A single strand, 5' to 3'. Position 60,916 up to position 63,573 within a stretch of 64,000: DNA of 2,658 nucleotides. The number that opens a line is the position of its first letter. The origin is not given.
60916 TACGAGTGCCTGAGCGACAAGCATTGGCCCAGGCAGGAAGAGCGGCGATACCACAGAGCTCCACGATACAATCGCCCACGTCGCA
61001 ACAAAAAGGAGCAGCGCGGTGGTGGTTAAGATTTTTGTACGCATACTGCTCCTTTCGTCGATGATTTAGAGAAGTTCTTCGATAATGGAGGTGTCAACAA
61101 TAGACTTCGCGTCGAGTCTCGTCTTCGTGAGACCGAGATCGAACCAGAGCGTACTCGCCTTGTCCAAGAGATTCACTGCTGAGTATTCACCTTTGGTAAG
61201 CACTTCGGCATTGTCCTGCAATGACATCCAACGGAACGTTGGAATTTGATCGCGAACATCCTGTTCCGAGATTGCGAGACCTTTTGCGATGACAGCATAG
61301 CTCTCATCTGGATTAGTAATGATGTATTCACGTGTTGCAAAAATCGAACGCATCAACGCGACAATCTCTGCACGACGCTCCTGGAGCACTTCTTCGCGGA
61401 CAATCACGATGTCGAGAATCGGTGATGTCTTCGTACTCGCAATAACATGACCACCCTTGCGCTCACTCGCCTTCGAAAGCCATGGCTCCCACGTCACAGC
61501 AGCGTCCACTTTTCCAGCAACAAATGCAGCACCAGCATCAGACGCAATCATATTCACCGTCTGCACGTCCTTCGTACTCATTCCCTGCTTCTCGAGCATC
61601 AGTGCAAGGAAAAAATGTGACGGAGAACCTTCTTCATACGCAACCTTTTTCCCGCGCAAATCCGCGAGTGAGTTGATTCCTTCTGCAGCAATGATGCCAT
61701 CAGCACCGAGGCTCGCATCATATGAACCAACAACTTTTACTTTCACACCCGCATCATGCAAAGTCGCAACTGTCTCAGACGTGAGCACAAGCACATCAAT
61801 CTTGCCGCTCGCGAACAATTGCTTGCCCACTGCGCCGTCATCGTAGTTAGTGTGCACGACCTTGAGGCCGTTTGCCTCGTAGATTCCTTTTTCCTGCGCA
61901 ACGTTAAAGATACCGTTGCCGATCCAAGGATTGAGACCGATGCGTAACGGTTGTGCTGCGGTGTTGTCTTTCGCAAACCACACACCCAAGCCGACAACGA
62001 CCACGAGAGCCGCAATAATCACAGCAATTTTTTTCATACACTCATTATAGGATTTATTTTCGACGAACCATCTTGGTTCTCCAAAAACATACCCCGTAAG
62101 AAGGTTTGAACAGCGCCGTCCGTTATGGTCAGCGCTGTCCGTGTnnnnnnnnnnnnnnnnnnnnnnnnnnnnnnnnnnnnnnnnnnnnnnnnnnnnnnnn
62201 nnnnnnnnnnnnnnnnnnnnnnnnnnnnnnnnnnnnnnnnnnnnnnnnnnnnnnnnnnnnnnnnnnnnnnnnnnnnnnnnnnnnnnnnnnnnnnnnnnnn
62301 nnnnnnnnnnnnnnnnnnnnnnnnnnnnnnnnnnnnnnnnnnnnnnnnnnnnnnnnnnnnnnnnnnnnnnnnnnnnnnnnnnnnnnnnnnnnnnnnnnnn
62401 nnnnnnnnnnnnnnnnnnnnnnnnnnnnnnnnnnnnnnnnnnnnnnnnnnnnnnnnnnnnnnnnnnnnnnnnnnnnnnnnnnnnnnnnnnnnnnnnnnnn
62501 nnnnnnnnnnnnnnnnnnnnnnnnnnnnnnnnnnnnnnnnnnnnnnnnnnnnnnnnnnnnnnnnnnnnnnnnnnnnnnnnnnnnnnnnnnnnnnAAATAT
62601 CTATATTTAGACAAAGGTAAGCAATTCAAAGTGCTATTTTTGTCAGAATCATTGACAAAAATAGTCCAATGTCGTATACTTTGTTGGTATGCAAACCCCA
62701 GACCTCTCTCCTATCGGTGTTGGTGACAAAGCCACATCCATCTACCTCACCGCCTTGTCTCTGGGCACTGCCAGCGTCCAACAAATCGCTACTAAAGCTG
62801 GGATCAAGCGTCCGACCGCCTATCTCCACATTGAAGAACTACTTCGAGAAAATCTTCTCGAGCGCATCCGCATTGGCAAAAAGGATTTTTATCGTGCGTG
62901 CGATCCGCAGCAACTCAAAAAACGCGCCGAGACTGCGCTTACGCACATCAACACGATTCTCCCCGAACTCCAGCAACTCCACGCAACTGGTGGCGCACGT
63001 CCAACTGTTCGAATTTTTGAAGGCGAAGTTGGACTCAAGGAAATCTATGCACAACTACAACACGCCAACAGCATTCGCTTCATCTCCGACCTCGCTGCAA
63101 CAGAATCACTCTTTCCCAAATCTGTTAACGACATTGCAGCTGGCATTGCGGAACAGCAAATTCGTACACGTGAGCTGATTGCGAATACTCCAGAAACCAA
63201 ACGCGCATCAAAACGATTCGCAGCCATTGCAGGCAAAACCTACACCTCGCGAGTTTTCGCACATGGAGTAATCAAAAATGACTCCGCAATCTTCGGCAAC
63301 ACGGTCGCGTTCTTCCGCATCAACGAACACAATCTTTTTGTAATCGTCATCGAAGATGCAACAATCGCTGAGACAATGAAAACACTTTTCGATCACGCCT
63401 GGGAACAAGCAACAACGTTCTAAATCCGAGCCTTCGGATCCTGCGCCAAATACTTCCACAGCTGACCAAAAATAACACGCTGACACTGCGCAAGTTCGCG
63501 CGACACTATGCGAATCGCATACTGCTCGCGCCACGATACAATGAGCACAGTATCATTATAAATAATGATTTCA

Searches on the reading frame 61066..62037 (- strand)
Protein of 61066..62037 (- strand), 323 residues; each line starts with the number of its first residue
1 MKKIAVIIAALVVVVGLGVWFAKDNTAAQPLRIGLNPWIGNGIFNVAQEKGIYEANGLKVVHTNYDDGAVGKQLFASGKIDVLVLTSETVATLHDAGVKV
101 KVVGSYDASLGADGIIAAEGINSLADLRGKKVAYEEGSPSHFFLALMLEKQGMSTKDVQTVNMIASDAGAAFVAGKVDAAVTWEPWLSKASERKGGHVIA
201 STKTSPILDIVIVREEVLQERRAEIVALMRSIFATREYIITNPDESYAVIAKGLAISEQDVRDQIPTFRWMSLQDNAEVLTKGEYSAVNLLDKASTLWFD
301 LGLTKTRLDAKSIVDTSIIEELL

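Call 57: search_protein_families(library=pfam, proteins=[window:61066-62037:-], max_evalue=0.001)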
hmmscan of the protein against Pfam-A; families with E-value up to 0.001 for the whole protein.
window:61066-62037:- (323 aa): 4 families
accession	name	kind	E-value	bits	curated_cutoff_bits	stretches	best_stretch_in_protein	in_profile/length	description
PF09084.16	NMT1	-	1.2e-25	91.2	20.5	1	45-245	8-215/216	NMT1/THI5 like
PF13379.11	NMT1_2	-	2e-17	64.3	24.7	1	29-244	6-241/252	NMT1-like family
PF12974.12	Phosphonate-bd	-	2.5e-10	40.6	27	1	55-232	26-216/242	ABC transporter, phosphonate, periplasmic substrate-binding protein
PF04069.17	OpuAC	-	1.2e-06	28.8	21.2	1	31-185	3-179/257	Substrate binding domain of ABC-type glycine betaine transport system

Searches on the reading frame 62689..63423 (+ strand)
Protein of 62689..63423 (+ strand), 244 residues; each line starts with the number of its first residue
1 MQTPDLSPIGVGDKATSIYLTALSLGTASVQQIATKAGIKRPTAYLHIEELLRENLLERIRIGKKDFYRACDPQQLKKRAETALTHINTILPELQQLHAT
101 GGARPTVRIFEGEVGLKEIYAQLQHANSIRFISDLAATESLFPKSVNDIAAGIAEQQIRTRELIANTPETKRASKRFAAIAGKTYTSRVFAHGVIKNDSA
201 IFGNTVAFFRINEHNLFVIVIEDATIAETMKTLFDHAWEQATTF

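Call 6: search_protein_families(library=pfam, proteins=[window:62689-63423:+], max_evalue=0.01)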
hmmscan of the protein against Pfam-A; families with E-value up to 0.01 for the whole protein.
window:62689-63423:+ (244 aa): 6 families
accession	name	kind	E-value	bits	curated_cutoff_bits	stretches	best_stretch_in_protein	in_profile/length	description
PF01978.25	TrmB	-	3.7e-08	33.5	25.6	1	15-73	10-67/68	Sugar-specific transcriptional regulator TrmB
PF12840.13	HTH_20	-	2.1e-05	24.8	27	1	21-59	11-50/51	Helix-turn-helix domain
PF24033.1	DUF7342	-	0.00092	19.7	31.6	1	28-80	18-69/150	Family of unknown function (DUF7342)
PF13338.12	AbiEi_4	-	0.0013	19.2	25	1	22-63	8-44/49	Transcriptional regulator, AbiEi antitoxin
PF01047.28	MarR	-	0.0021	18.4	24.6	0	25-61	15-51/59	MarR family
PF09339.16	HTH_IclR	-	0.0096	16.1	22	0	28-59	19-50/52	IclR helix-turn-helix domain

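Call 15: find_encoding_contigs(protein=window:62689-63423:+, flank=3000, max_places=6)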
Protein window:62689-63423:+ (244 aa): 14 contigs read that carry it; 3 places shown.
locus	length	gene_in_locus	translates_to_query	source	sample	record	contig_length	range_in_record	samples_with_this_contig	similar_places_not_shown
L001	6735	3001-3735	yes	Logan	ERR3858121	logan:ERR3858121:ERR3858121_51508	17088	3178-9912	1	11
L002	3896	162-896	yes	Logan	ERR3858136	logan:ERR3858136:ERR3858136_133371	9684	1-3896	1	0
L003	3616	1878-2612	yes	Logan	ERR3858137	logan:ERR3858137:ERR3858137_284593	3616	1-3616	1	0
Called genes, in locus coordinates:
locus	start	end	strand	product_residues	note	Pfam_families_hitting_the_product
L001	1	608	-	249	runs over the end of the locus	PF00005:ABC_tran, PF02463:SMC_N (faint), PF13304:AAA_21 (faint)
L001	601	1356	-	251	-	PF00528:BPD_transp_1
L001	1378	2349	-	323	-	PF04069:OpuAC (weak), PF13379:NMT1_2, PF09084:NMT1, PF12974:Phosphonate-bd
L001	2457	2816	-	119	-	-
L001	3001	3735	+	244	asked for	PF01978:TrmB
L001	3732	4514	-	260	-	PF01978:TrmB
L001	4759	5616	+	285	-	-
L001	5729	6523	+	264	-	PF01261:AP_endonuc_2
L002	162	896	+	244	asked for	PF01978:TrmB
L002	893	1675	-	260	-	PF01978:TrmB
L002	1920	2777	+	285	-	-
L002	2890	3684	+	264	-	PF01261:AP_endonuc_2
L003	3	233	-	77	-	?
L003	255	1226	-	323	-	PF04069:OpuAC (weak), PF13379:NMT1_2, PF09084:NMT1, PF12974:Phosphonate-bd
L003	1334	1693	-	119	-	-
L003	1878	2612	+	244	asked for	PF01978:TrmB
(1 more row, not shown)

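Call 16: find_homologous_proteins(query=window:62689-63423:+)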
Query window:62689-63423:+ (244 aa): 52 proteins with E <= 0.001 among 682 candidates.
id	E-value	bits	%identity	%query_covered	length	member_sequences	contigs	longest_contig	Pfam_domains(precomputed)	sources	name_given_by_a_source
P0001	8.1e-154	528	100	100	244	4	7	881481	PF01978.26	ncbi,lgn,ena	ncbi:MAG: helix-turn-helix domain-containing protein [Patescibacteria group bacterium]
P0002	1.5e-88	314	62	100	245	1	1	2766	PF01978.26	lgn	-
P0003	5.7e-85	302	59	100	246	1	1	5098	PF01978.26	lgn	-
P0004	2.2e-77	278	55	100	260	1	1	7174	PF01978.26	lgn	-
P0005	1.8e-72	262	54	100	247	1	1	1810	PF01047.29,PF12840.14,PF01978.26,PF01022.27,PF24033.2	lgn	-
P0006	3.9e-72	260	51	100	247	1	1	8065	PF12840.14,PF13412.13,PF13730.13,PF01978.26,PF09339.17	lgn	-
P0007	6.9e-72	260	50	100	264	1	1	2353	PF01978.26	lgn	-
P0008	6.2e-71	257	51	100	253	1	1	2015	PF01978.26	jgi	jgi:sugar-specific transcriptional regulator TrmB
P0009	1.6e-70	255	50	100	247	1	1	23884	PF12840.14,PF01978.26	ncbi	-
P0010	1.9e-70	255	52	100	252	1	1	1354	PF01978.26,PF09339.17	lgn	-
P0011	3.1e-70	254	51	100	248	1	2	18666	PF01978.26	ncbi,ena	-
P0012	2.4e-69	251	52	100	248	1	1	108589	PF12840.14,PF01978.26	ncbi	-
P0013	3.1e-69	251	50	99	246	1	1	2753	PF01978.26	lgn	-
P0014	5.9e-69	250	49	100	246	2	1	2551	PF01978.26,PF09339.17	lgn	-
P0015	1.5e-68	249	49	98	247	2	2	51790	PF12840.14,PF01978.26,PF09339.17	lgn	-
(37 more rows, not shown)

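Call 25: find_related_loci(query=A2, collection=genome_contigs, flank=3000)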
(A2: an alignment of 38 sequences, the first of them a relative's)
Query A2 (244 aa) in genome_contigs; peptide patterns used: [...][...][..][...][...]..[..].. (x = any residue, [..] = any of these).
69 stretches matched a pattern; 49 encode a relative of the query (tblastn E <= 1e-3); 49 distinct loci.
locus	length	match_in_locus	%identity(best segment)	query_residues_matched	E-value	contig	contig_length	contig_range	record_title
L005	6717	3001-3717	54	6-244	1e-83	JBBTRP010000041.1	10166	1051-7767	MAG: Patescibacteria group bacterium isolate H52-bin089_1 H52_bin089_1_000000000041, whole genome shotgun sequence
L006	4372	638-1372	51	1-244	5e-79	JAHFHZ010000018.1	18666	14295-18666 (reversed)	MAG: Candidatus Magasanikiibacteriota bacterium isolate nzgw350 NODE_3416_length_18667_cov_4.591610, whole genome shotgu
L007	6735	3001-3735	52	1-244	2e-78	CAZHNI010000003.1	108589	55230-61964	MAG TPA_asm: uncultured Gammaproteobacteria bacterium isolate SRP257259_co1_325 genome assembly, contig: NODE_148_length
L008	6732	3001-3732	48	1-244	7e-77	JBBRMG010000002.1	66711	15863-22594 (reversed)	MAG: Candidatus Doudnabacteria bacterium isolate La1_metabat2.020 LA1C_B2.020_k141_2589746L_66711_cov_11.9998, whole gen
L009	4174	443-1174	52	1-244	2e-76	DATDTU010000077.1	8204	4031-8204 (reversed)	MAG TPA_asm: Patescibacteria group bacterium isolate SMAG_U8039 k141_723506, whole genome shotgun sequence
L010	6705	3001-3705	47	10-244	3e-75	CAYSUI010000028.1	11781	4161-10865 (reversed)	MAG TPA_asm: uncultured Candidatus Saccharibacteria bacterium isolate SRP298887_co1_137 genome assembly, contig: NODE_58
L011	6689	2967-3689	48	1-241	8e-74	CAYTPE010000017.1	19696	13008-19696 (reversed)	MAG TPA_asm: uncultured Gammaproteobacteria bacterium isolate SRP257259_co1_76 genome assembly, contig: NODE_3284_length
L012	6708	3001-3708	48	9-244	8e-73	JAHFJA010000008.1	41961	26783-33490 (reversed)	MAG: bacterium isolate nzgw375 NODE_1220_length_41962_cov_5.087283, whole genome shotgun sequence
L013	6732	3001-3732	43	1-244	6e-72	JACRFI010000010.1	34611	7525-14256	MAG: Candidatus Kaiserbacteria bacterium isolate NC_groundwater_1721_Pr3_B-0.1um_51_76 SR-2_scaffold_141_1565333, whole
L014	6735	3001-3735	47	1-244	2e-71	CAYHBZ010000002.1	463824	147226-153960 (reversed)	MAG TPA_asm: uncultured Gammaproteobacteria bacterium isolate ERP119702_co3_79 genome assembly, contig: NODE_3_length_46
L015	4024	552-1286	46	1-244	5e-70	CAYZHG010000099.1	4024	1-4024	MAG TPA_asm: uncultured Gammaproteobacteria bacterium isolate binchicken_co169_185 genome assembly, contig: k99_365357,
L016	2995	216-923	46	9-244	3e-69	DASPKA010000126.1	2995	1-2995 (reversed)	MAG TPA_asm: Patescibacteria group bacterium isolate SMAG_U12024 k141_75576, whole genome shotgun sequence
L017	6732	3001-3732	43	1-244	4e-67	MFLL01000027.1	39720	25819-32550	MAG: Candidatus Kaiserbacteria bacterium RIFCSPHIGHO2_02_FULL_55_25 rifcsphigho2_02_scaffold_6317, whole genome shotgun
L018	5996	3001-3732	44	1-244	2e-67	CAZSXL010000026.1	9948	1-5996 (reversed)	MAG TPA_asm: uncultured Gammaproteobacteria bacterium isolate SRP302447_co1_140 genome assembly, contig: NODE_18126_leng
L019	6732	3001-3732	42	1-244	5e-67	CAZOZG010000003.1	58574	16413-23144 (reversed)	MAG TPA_asm: uncultured Candidatus Saccharibacteria bacterium isolate SRP273308_co1_18 genome assembly, contig: NODE_539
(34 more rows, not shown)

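Call 51: search_solved_structures(query=A2, max_evalue=1)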
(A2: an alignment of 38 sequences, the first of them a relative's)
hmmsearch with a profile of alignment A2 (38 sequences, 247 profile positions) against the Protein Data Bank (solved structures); distinct sequences matched with E-value up to 1: 33.
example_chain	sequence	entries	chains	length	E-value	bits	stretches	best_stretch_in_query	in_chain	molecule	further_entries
3qph_A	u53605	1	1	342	8.4e-06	28.7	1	4-146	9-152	TrmB, a global transcription regulator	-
7l1i_A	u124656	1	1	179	2.6e-05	27.1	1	4-61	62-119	MarR family multidrug resistance pump transcriptional regulator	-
5bpd_A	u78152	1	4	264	0.0014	21.4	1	11-93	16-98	TrmBL2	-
5k5o_A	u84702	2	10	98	0.0014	21.4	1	16-97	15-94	AspA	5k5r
5box_A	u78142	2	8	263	0.0014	21.4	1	11-93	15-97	Putative HTH-type transcriptional regulator TrmBL2 | TrmBL2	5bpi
5bqt_A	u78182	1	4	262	0.0018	21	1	11-93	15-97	Putative HTH-type transcriptional regulator TrmBL2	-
4rs8_A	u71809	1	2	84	0.0029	20.4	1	16-91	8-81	AspA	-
2kko_A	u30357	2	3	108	0.0031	20.3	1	22-71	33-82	POSSIBLE TRANSCRIPTIONAL REGULATORY PROTEIN (POSSIBLY ARSR-FAMILY) | Possible transcriptional regulatory arsR-family protein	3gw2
5k1y_C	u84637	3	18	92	0.0034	20.1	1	16-91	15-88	AspA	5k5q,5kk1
6j0e_A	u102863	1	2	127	0.0072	19.1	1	20-74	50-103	Arsenic responsive repressor ArsR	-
3eqx_A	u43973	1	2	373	0.011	18.4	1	29-79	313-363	FIC DOMAIN CONTAINING TRANSCRIPTIONAL REGULATOR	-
9tc4_A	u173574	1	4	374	0.012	18.4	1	29-79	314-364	Protein adenylyltransferase SoFic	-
3zcn_A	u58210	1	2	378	0.012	18.4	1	29-79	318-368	ADENOSINE MONOPHOSPHATE-PROTEIN TRANSFERASE SOFIC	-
9tch_A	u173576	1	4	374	0.012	18.4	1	29-79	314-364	Protein adenylyltransferase SoFic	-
9tcl_B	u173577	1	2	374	0.012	18.4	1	29-79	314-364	Protein adenylyltransferase SoFic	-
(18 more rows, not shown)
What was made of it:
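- On TrmB family of transcription regulators: The profile search against PDB sequences hits 3qph at E = 8e-6 over residues 4-146 (call 51).
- Its closest solved relative by sequence is P. furiosus TrmB, 3qph (call 51).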

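Call 58: predict_structure(alignment_id=A2)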
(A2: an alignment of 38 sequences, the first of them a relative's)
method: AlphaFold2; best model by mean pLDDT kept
length: 244 residues; sequences in the alignment: 38
mean_pLDDT: 88.0   pTM: 0.57
mean pLDDT of the five models: 88.0, 87.8, 87.4, 86.3, 85.8
residues with pLDDT >= 90: 135; 70-90: 97; 50-70: 11; < 50: 1
segments of 3 or more residues with pLDDT < 50: none
pLDDT, mean of each block of 10 residues (from residue 1): 73 91 94 95 94 93 93 89 90 77 74 78 85 88 88 93 92 94 94 78 92 82 91 94 89
secondary structure, 60 per line:
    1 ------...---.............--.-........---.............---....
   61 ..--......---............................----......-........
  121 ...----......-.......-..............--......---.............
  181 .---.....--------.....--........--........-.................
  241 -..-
elements in order: H13-25 H30-37 H41-53 E57-62 E65-70 H74-101 E106-111 H113-123 E128-133 H135-141 H143-156 E159-164 H168-181 E185-189 E198-202 E205-212 E215-222 H224-240
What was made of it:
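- On TrmB family of transcription regulators: The AF2 model has pLDDT 88 and a helix at residues 74-101 (call 58).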

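Call 61: fold_search(model_id=the predicted structure, library=pdb)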
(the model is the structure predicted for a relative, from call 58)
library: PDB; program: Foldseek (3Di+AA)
matches with E <= 10: 1561; with E <= 0.001: 21
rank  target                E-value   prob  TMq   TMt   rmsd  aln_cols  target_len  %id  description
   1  5bpd_C                4.4e-14  1.00  0.42  0.40  13.8       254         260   16  Structure of TrmBL2, an archaeal chromatin protein, shows a novel mode of DNA binding. (released 2015-09-02)
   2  5bpd_D                3.1e-13  1.00  0.41  0.39  13.8       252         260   17  Structure of TrmBL2, an archaeal chromatin protein, shows a novel mode of DNA binding. (released 2015-09-02)
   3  5bpi_D                1.0e-12  1.00  0.42  0.40  13.7       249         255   16  Structure of TrmBL2, an archaeal chromatin protein, shows a novel mode of DNA binding. (released 2015-09-02)
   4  5box_A                1.6e-12  1.00  0.43  0.40  13.2       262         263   17  Structure of TrmBL2, an archaeal chromatin protein, shows a novel mode of DNA binding. (released 2015-09-02)
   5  5bpi_C                1.8e-12  1.00  0.42  0.40  13.8       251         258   17  Structure of TrmBL2, an archaeal chromatin protein, shows a novel mode of DNA binding. (released 2015-09-02)
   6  5bqt_A                1.8e-12  1.00  0.42  0.40  11.8       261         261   17  Structure of TrmBL2, an archaeal chromatin protein, shows a novel mode of DNA binding. (released 2015-09-02)
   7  5bpd_B                4.7e-12  1.00  0.43  0.41  12.7       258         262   16  Structure of TrmBL2, an archaeal chromatin protein, shows a novel mode of DNA binding. (released 2015-09-02)
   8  5bqt_B                4.7e-11  1.00  0.41  0.40  11.7       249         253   17  Structure of TrmBL2, an archaeal chromatin protein, shows a novel mode of DNA binding. (released 2015-09-02)
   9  3qph_A                1.3e-09  1.00  0.41  0.31  12.1       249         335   14  The three-dimensional structure of TrmB, a global transcriptional regulator of the hyperthermophilic archaeon Pyrococc (released 2012-05-30)
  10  6ehi_A                9.6e-06  1.00  0.46  0.68   4.0       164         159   10  NucT from Helicobacter pylori (released 2018-01-17)
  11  7clg_B                1.2e-05  1.00  0.41  0.14   4.0       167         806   12  Crystal structure of the ATP-dependent restriction endonuclease SauUSI (released 2021-01-20)
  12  6ehi_D                1.4e-05  1.00  0.43  0.62   4.5       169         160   10  NucT from Helicobacter pylori (released 2018-01-17)
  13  7clg_A                1.7e-05  1.00  0.39  0.13   4.7       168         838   14  Crystal structure of the ATP-dependent restriction endonuclease SauUSI (released 2021-01-20)
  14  2xrn_A                1.0e-04  0.98  0.22  0.23  21.0       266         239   15  Crystal structure of TtgV (released 2010-12-01)
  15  2xrn_B                1.1e-04  0.98  0.22  0.23  21.0       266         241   15  Crystal structure of TtgV (released 2010-12-01)
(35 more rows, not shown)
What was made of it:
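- On TrmB family of transcription regulators: Foldseek gives full-length matches to TrmBL2 5bpd (E = 4e-14) and TrmB 3qph (E = 1e-9) (call 61).
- Closest known: TrmBL2. Same: It is the best full-length structural match (E = 4e-14, about 250 aligned columns, call 61).
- Its AF2 model (pLDDT 88) aligns over its full length with TrmBL2 (E = 4e-14) and TrmB (E = 1e-9) (calls 58, 61).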
